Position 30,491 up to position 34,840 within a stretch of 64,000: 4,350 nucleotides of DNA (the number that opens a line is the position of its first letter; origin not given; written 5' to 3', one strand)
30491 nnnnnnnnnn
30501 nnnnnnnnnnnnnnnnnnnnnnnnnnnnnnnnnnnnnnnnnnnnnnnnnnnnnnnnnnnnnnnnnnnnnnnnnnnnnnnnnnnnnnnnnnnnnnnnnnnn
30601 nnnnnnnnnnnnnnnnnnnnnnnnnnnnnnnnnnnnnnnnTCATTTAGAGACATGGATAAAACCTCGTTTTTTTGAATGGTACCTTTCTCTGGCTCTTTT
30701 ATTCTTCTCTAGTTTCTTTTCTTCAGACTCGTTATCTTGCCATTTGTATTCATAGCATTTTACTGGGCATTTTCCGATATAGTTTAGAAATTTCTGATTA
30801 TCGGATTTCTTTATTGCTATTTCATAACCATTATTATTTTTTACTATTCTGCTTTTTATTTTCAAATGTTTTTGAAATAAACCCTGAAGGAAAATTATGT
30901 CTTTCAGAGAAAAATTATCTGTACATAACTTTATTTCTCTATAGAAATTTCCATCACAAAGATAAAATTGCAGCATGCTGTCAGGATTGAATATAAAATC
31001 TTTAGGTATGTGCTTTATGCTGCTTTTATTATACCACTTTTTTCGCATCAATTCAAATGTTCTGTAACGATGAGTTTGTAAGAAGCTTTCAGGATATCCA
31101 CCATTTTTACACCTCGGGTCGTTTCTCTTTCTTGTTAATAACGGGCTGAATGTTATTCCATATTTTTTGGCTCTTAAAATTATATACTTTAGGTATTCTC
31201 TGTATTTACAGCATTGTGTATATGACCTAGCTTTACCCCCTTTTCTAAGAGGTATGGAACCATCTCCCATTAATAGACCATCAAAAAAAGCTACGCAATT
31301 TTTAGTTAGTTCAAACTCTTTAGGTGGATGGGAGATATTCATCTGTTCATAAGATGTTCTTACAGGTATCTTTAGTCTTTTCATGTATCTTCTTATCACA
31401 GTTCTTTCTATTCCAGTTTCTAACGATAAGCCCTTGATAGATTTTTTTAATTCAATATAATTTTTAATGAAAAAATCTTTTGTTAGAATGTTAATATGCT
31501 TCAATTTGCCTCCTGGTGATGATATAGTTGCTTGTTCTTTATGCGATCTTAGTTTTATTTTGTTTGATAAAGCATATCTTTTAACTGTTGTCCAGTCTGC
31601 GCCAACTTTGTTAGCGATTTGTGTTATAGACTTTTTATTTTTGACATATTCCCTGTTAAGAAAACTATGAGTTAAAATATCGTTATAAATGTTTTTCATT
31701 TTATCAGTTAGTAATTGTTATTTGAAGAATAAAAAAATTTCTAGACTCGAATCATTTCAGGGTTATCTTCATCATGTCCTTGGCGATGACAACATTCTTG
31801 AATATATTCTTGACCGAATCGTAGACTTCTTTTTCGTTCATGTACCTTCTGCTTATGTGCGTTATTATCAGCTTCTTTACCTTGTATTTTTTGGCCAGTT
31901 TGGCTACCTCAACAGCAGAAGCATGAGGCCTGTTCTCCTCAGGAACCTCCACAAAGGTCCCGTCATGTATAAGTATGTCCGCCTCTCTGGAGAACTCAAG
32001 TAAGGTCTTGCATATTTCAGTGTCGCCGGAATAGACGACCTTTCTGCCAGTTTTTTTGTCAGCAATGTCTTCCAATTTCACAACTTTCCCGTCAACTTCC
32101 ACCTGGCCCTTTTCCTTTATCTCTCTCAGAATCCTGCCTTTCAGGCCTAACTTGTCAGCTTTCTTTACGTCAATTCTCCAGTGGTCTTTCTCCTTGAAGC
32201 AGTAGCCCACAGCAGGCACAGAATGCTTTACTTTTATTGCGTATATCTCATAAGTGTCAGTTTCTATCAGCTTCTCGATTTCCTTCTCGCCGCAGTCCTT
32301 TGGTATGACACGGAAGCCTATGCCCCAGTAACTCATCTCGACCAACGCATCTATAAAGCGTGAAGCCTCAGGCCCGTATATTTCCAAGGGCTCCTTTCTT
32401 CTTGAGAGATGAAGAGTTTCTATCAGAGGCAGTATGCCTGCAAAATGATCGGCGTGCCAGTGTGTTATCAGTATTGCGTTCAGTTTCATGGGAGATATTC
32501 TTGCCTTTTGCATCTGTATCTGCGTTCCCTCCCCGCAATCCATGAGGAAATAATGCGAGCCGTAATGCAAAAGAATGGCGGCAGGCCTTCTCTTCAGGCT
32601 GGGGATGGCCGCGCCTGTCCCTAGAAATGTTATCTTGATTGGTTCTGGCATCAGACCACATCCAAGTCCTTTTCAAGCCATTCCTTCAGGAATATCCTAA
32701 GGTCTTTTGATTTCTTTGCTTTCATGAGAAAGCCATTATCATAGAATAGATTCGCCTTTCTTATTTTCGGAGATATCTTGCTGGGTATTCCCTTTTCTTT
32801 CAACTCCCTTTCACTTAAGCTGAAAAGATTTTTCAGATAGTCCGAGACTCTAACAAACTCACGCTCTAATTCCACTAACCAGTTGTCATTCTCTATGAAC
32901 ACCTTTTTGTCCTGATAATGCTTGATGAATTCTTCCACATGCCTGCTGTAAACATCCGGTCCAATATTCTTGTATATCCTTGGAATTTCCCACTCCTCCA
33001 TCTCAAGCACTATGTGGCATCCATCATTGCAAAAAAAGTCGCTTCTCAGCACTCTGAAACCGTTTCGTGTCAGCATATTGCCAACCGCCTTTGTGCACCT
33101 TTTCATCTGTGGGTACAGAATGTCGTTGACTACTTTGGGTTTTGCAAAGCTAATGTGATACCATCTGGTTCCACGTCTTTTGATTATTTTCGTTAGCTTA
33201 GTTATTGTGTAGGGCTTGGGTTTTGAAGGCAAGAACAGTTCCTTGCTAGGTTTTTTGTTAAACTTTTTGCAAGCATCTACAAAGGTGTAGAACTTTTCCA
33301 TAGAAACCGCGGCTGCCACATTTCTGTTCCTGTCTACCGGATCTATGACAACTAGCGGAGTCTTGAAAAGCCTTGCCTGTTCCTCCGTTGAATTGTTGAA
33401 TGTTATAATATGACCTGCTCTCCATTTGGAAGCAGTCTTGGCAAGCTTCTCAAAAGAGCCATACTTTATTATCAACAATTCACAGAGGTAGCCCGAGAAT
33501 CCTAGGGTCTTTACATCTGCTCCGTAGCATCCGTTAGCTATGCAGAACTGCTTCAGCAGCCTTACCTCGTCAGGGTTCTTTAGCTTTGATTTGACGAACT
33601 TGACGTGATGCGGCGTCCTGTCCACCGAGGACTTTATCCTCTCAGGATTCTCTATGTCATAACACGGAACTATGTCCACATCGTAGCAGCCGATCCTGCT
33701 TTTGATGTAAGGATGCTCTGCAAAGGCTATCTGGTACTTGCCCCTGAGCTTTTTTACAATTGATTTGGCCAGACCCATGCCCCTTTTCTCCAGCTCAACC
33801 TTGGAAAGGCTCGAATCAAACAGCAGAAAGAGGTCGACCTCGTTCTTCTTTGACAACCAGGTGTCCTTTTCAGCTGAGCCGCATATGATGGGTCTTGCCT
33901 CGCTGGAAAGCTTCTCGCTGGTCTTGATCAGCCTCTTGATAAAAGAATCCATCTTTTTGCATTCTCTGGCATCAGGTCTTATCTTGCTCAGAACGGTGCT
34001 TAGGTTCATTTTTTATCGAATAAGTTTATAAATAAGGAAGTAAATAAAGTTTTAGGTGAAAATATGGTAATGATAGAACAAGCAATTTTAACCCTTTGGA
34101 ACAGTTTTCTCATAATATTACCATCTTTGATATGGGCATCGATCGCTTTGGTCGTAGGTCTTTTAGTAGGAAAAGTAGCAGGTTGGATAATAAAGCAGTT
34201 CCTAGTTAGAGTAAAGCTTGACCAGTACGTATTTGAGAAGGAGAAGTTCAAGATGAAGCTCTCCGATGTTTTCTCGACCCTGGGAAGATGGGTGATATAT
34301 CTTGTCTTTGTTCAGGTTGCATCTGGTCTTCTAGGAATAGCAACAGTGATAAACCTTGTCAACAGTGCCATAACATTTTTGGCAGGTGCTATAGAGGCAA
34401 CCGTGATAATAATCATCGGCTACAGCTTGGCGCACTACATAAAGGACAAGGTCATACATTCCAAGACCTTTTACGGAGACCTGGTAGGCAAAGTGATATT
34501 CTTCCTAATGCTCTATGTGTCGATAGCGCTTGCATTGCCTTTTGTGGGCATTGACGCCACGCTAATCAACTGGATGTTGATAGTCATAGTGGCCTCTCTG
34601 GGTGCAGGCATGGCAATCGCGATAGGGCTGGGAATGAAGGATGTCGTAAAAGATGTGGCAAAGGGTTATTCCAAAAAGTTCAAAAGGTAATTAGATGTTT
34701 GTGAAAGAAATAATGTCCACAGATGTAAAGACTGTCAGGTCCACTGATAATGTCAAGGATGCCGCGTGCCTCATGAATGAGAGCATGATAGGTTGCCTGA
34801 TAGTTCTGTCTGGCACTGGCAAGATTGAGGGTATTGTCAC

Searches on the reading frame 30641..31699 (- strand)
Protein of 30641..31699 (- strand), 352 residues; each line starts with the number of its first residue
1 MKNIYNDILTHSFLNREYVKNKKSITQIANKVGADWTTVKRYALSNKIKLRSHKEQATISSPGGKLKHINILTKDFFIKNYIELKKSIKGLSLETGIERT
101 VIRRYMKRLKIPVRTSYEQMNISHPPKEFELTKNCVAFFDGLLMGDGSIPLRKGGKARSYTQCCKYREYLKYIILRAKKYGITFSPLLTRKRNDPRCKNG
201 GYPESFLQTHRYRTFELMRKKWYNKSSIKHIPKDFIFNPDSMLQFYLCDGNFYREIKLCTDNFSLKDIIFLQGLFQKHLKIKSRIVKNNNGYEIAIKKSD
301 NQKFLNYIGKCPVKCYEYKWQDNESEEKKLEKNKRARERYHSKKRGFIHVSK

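Call 52: search_protein_families(library=pfam, proteins=[window:30641-31699:-], max_evalue=0.001)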
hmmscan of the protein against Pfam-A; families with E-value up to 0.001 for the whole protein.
window:30641-31699:- (352 aa): 3 families
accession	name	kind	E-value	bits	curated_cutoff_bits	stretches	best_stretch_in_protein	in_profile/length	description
PF03161.18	LAGLIDADG_2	-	6e-21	75.6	25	1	139-304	4-168/168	LAGLIDADG DNA endonuclease family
PF14528.11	LAGLIDADG_3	-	0.00019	22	22.5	0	245-309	10-82/82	LAGLIDADG-like domain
PF14527.11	LAGLIDADG_WhiA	-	0.00033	21.1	23.2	0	137-192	3-56/93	WhiA LAGLIDADG-like domain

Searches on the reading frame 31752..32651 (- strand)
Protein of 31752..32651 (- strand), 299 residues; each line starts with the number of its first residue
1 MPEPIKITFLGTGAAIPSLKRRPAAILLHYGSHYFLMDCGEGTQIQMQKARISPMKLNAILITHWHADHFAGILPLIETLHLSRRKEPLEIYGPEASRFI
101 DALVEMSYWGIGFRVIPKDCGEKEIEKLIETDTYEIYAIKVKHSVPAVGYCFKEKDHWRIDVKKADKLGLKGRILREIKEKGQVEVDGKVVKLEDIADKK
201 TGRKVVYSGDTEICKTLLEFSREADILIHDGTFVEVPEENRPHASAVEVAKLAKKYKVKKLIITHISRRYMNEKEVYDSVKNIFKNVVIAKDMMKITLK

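Call 52: search_protein_families(library=pfam, proteins=[window:31752-32651:-], max_evalue=0.001)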
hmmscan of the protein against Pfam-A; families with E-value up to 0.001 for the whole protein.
window:31752-32651:- (299 aa): 4 families
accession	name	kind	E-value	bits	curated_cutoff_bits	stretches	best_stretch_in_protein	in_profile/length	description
PF12706.13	Lactamase_B_2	-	1.1e-17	64.7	27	2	34-96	2-65/200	Beta-lactamase superfamily domain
PF00753.33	Lactamase_B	-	5.2e-10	40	22.7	1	25-104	8-91/196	Metallo-beta-lactamase superfamily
PF13691.12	Lactamase_B_4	-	2.7e-05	24.2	27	1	23-70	12-61/63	tRNase Z endonuclease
PF23023.1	Anti-Pycsar_Apyc1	-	0.00027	21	50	1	6-74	4-71/250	Anti-Pycsar protein Apyc1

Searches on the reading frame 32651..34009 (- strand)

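Call 52: search_protein_families(library=pfam, proteins=[window:32651-34009:-], max_evalue=0.001)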
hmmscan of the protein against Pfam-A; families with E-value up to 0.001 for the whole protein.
window:32651-34009:- (452 aa): 3 families
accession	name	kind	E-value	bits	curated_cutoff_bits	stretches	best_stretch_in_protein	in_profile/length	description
PF09249.16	tRNA_NucTransf2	-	5e-42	143.2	27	1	147-259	1-112/113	tRNA nucleotidyltransferase, second domain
PF21133.2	CAA_C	-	6.9e-33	113.8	22.2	1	279-397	1-121/144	CCA-adding enzyme, C-terminal domain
PF01909.29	NTP_transf_2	-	4.9e-08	33.7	21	1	25-133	2-91/93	Nucleotidyltransferase domain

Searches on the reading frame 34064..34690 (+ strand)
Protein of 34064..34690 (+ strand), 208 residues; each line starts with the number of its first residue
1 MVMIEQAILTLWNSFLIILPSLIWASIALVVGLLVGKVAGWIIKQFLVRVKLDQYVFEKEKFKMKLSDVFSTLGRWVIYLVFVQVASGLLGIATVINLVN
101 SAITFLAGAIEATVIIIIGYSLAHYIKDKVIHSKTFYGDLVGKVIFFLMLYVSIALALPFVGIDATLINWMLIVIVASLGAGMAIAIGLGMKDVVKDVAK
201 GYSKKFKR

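Call 52: search_protein_families(library=pfam, proteins=[window:34064-34690:+], max_evalue=0.001)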
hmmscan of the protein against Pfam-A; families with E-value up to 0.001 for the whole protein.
window:34064-34690:+ (208 aa): 1 family
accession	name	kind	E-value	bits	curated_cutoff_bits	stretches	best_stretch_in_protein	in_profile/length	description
PF05552.17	MS_channel_1st_1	-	6.5e-05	23.2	22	1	10-54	5-49/50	Mechanosensitive ion channel, conserved TM helix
